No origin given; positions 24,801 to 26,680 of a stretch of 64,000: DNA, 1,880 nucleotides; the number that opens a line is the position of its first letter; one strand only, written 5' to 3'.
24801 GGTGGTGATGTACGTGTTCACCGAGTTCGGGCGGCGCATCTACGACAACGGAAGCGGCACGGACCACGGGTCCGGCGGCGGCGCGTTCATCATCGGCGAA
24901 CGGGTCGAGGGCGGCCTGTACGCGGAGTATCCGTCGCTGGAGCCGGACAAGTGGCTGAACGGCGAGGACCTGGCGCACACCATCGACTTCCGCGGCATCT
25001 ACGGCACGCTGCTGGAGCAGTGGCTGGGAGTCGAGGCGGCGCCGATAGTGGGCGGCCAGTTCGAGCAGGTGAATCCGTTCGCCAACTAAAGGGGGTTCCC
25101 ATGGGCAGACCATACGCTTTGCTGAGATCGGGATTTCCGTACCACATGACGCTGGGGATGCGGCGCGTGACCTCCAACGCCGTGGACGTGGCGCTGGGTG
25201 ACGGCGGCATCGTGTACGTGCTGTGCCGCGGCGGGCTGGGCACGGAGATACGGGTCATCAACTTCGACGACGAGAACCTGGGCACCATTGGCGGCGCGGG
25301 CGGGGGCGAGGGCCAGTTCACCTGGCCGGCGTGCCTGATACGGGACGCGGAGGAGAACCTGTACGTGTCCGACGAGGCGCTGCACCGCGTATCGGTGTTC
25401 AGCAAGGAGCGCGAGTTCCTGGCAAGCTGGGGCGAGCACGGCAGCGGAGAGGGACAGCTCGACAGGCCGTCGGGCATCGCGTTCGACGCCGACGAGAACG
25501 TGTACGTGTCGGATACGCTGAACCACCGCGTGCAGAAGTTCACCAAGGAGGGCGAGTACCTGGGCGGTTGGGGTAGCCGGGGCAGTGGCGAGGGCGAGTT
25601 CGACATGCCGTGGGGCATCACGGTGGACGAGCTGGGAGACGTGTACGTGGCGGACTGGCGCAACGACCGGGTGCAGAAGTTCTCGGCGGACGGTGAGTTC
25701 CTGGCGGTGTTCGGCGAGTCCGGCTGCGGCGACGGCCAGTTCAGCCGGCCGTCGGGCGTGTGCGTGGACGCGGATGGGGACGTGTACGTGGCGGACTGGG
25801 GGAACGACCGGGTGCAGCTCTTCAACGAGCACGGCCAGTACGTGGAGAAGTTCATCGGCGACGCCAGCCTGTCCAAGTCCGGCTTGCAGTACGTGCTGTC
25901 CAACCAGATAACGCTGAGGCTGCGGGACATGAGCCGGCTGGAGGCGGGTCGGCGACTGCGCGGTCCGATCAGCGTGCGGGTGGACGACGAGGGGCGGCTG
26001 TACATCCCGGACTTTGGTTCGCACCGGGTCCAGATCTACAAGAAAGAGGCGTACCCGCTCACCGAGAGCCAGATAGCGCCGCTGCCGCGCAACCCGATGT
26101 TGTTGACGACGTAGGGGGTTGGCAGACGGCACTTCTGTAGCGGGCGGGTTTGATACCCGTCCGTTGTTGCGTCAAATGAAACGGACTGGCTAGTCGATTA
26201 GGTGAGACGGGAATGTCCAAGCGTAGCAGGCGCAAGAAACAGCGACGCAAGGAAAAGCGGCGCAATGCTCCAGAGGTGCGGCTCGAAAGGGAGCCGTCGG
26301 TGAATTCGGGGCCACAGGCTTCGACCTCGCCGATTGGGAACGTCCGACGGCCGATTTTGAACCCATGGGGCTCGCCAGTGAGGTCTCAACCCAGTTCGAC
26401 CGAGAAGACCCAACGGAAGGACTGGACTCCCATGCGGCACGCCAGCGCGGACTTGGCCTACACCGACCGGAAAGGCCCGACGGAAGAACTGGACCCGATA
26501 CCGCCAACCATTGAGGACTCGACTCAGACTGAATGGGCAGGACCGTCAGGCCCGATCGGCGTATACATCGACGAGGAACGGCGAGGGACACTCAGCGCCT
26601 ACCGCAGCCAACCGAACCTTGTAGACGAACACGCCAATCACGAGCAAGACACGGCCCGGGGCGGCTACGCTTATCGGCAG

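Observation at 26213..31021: Stand-alone 1602-aa fusion of a sacsin-like GHKL ATPase with a C-terminal SF2 DEAH helicase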

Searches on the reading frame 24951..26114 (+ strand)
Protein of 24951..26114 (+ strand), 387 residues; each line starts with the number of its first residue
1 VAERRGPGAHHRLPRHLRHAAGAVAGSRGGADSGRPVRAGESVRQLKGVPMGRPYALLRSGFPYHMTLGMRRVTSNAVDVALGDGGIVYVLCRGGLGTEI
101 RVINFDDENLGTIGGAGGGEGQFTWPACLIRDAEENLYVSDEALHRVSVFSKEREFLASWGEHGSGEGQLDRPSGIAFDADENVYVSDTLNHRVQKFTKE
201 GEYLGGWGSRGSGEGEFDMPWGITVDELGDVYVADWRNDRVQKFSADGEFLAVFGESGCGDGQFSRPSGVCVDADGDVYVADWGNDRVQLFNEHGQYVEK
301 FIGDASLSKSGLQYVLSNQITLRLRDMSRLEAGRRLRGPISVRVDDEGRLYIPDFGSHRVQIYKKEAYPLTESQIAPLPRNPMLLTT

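Call 8: search_protein_families(library=pfam, proteins=[window:24951-26114:+], max_evalue=0.001)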
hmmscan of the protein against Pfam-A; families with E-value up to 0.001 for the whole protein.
window:24951-26114:+ (387 aa): 7 families
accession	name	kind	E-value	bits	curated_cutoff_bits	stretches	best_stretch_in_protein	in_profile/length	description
PF01436.27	NHL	-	1.5e-37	126.2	20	4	217-244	1-28/28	NHL repeat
PF08450.18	SGL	-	1.6e-14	54.5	26.3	2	169-252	132-218/246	SMP-30/Gluconolactonase/LRE-like region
PF17170.10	DUF5128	-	5.7e-10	39.3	22.9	1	180-251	52-125/321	6-bladed beta-propeller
PF25021.1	TEN_NHL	-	1.9e-07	30.8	27.1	0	261-289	326-354/357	Teneurin NHL domain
PF06739.17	SBBP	-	8.5e-07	29.3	20.5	0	168-186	10-28/38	Beta-propeller repeat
PF02393.21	US22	-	1.3e-06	28.9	35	0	251-288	64-102/124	US22 like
PF24684.1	Vgb_lyase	-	2.2e-05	23.8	50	0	173-282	183-282/290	Virginiamycin B lyase family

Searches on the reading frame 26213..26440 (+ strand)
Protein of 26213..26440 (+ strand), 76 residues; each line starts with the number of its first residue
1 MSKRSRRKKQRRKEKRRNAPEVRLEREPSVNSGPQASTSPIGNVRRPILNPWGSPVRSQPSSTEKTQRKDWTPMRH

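Call 65: search_protein_families(library=pfam, proteins=[window:26213-26440:+], max_evalue=10)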
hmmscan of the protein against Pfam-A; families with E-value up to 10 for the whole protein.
window:26213-26440:+ (76 aa): 0 families

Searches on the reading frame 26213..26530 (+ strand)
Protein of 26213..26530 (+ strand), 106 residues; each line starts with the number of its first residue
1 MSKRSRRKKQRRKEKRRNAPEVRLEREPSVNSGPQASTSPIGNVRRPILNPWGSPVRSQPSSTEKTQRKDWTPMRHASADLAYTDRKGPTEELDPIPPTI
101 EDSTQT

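Call 63: search_protein_families(library=ncbifam, proteins=[window:26213-26530:+], max_evalue=1)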
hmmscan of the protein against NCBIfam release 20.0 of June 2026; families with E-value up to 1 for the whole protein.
window:26213-26530:+ (106 aa): 0 families
